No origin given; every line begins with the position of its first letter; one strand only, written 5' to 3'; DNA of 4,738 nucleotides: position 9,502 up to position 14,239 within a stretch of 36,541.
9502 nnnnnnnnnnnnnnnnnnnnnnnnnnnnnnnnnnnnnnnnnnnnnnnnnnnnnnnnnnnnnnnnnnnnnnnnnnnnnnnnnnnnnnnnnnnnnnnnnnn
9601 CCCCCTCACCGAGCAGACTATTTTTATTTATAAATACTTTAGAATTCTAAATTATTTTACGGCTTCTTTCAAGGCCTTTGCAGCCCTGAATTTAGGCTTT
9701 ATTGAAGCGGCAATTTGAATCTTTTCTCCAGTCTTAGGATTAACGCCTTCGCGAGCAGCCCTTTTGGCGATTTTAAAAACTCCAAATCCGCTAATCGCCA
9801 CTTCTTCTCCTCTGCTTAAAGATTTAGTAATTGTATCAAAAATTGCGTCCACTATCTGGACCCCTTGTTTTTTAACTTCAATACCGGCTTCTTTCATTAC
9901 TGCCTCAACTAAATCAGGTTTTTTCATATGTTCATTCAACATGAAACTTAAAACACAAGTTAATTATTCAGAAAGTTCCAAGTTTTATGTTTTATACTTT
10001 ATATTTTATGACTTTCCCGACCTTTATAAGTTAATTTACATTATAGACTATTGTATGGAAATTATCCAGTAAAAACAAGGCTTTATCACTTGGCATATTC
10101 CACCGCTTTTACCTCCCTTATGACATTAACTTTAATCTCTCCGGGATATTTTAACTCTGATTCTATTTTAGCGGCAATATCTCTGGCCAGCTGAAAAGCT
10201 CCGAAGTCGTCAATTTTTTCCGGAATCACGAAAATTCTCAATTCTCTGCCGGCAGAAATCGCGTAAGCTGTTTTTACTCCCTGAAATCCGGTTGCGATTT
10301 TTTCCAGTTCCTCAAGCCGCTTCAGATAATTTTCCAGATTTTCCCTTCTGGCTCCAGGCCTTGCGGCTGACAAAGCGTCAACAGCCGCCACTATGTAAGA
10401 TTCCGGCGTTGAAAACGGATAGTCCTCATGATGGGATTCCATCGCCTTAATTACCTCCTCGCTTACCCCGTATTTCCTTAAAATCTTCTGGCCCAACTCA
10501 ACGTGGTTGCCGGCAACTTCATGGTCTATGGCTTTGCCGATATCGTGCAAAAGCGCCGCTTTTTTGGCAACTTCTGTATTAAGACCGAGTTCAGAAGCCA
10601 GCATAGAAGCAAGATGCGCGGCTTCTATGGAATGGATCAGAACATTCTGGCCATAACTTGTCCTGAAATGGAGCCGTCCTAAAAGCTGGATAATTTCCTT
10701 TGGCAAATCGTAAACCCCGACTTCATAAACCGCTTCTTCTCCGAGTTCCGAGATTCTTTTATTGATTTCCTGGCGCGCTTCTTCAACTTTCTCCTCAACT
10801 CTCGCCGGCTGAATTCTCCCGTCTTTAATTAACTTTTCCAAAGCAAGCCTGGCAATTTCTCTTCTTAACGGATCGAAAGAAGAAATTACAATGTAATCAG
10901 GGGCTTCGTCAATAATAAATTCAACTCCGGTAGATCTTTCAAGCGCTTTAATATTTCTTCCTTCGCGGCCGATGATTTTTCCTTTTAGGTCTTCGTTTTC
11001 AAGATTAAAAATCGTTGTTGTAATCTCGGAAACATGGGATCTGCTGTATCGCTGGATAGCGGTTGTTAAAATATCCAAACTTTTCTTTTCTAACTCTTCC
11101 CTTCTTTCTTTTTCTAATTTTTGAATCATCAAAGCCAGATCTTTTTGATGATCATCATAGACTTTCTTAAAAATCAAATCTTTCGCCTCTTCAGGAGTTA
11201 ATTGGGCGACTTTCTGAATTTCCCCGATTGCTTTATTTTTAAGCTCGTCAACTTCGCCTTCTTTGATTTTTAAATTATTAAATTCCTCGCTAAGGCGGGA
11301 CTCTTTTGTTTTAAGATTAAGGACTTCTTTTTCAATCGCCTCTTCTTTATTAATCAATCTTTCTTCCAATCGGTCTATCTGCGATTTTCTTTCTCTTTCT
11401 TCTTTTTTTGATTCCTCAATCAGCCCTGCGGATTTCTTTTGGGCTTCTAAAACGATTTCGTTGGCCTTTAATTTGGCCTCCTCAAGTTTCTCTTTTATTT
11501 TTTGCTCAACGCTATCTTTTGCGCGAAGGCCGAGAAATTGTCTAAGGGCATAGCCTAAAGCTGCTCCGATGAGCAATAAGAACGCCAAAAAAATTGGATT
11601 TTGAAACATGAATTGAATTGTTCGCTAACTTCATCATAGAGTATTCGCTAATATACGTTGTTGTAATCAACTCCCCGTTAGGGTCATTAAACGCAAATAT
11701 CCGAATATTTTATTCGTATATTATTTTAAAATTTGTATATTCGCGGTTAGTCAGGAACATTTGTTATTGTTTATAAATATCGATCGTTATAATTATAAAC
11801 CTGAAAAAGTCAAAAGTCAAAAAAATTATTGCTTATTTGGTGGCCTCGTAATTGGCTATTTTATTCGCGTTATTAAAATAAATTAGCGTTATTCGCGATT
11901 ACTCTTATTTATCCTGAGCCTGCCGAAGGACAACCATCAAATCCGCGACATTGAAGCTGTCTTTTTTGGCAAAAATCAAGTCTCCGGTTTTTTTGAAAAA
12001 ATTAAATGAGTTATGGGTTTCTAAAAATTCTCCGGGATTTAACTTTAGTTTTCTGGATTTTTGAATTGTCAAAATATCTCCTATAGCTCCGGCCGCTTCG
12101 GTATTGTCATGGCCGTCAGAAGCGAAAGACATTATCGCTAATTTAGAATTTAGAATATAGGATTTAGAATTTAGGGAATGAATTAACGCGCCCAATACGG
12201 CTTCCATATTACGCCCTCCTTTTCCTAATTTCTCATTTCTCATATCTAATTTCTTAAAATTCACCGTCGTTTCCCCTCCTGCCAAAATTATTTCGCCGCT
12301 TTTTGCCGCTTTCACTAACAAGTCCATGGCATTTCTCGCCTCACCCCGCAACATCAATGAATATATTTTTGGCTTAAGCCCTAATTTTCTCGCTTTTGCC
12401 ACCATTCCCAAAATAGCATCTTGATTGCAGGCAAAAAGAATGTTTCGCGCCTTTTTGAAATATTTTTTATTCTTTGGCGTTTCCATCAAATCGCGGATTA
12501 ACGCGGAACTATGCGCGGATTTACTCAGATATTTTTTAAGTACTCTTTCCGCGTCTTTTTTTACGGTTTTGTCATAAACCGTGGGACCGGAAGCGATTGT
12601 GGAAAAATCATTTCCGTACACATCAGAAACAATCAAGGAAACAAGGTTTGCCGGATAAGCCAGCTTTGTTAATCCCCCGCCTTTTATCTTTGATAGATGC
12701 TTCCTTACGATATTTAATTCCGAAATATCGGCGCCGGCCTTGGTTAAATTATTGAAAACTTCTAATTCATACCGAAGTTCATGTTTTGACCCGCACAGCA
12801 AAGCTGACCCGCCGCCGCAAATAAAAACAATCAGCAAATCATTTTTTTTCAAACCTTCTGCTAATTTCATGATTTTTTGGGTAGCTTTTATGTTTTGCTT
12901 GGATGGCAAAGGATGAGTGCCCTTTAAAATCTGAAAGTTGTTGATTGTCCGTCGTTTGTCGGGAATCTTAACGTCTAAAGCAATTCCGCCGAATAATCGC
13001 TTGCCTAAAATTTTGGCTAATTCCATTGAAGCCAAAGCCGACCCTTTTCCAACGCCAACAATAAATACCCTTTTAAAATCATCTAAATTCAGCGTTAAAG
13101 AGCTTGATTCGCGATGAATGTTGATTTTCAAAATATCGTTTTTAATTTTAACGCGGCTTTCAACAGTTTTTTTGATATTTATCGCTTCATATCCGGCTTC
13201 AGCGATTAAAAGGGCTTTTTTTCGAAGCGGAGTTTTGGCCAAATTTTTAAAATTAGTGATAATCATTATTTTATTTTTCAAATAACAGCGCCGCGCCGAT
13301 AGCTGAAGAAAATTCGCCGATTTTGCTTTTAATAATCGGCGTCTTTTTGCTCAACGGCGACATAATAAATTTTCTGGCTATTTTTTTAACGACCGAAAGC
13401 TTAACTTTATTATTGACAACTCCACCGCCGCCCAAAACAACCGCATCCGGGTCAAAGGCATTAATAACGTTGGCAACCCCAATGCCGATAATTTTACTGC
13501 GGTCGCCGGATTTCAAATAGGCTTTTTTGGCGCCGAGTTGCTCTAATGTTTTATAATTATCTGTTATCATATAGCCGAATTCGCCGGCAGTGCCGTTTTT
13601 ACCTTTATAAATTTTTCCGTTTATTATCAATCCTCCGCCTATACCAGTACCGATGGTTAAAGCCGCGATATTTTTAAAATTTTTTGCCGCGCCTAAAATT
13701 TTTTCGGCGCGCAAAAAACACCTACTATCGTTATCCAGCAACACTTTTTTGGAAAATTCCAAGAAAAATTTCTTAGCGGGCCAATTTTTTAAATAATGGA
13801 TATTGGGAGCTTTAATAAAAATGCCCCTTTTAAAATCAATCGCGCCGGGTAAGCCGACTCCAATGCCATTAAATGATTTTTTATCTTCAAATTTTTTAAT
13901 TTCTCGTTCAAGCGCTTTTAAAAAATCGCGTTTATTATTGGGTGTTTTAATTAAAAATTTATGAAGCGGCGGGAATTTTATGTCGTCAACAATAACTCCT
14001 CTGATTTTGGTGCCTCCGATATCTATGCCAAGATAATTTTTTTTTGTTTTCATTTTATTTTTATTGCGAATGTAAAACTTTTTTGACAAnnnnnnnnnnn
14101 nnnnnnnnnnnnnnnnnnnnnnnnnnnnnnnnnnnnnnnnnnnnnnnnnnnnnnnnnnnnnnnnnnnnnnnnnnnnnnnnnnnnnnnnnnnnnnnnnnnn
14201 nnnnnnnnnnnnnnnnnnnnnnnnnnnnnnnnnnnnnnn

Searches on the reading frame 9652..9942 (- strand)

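Call 90: search_protein_families(library=pfam, proteins=[window:9652-9942:-], max_evalue=0.001)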
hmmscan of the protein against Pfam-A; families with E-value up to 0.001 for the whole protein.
window:9652-9942:- (96 aa): 2 families
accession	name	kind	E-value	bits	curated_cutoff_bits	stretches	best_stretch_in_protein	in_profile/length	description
PF00216.26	Bac_DNA_binding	-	6.2e-30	103.7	22.4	1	6-96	1-90/90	Bacterial DNA-binding protein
PF18291.6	HU-HIG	-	0.00079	19.9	26.2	1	8-95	34-118/125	HU domain fused to wHTH, Ig, or Glycine-rich motif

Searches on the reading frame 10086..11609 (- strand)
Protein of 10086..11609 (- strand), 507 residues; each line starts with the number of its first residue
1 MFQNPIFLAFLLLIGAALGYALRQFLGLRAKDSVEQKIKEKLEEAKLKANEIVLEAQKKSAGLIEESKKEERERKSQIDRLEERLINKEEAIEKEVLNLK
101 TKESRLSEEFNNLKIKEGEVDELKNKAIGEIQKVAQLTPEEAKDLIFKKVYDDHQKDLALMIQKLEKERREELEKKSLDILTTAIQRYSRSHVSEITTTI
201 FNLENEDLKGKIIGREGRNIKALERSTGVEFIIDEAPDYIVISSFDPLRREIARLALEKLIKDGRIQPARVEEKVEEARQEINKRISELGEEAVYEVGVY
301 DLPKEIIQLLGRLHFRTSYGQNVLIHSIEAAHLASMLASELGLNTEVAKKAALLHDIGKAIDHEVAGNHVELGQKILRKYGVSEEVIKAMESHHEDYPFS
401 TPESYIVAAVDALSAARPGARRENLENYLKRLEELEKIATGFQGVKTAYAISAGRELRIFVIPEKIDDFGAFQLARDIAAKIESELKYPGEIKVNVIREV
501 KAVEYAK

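Call 90: search_protein_families(library=pfam, proteins=[window:10086-11609:-], max_evalue=0.001)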
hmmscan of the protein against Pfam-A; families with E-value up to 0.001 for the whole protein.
window:10086-11609:- (507 aa): 4 families
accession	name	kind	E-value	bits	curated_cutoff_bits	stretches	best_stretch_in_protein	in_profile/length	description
PF12072.13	RNase_Y_N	-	2e-27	96.4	32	1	7-190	5-199/201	RNase Y N-terminal region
PF01966.28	HD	-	8.8e-18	65.1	22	1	323-415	1-115/116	HD domain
PF00013.35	KH_1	-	2.2e-06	27.8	21.5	1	206-258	8-65/66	KH domain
PF08668.18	HDOD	-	5.8e-06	26.4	22.9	1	322-385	94-158/196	HDOD domain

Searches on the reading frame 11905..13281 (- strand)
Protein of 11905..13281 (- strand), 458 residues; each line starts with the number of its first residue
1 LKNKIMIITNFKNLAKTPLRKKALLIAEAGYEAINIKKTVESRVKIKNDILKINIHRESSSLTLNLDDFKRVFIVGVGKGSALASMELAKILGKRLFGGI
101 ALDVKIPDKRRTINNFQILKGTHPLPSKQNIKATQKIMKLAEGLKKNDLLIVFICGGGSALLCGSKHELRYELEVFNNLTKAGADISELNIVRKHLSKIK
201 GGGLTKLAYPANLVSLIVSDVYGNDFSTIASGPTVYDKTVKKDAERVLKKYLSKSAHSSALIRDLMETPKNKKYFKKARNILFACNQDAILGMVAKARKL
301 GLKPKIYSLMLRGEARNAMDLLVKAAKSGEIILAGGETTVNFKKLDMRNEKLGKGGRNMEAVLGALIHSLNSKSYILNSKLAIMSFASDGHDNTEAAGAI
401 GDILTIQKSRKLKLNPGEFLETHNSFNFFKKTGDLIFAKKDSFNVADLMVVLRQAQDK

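Call 90: search_protein_families(library=pfam, proteins=[window:11905-13281:-], max_evalue=0.001)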
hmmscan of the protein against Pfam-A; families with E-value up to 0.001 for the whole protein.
window:11905-13281:- (458 aa): 2 families
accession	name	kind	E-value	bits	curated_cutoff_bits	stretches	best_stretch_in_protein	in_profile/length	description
PF13660.11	DUF4147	-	5.3e-58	196.7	23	1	25-255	4-224/234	Domain of unknown function (DUF4147)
PF05161.18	MOFRL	-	2.8e-21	76.1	28.3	1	331-447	2-106/106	MOFRL family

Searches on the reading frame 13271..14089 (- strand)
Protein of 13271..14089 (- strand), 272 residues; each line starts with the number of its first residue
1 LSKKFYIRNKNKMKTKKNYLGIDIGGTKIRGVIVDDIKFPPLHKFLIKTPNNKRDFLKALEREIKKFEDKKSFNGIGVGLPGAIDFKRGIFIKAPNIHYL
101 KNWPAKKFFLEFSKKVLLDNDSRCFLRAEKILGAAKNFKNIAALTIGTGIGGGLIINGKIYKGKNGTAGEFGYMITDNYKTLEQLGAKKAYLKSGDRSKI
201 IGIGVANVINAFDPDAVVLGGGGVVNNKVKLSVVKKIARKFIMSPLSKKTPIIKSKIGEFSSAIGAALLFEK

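Call 91: search_protein_families(library=pfam, proteins=[window:13271-14089:-], max_evalue=0.001)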
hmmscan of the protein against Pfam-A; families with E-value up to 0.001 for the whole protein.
window:13271-14089:- (272 aa): 2 families
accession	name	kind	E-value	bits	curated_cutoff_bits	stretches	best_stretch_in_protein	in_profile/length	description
PF00480.26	ROK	-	2.5e-43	149.1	22.9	2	19-177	1-161/294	ROK family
PF01869.26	BcrAD_BadFG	-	0.0002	21.4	31.5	0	20-38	1-19/271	BadF/BadG/BcrA/BcrD ATPase family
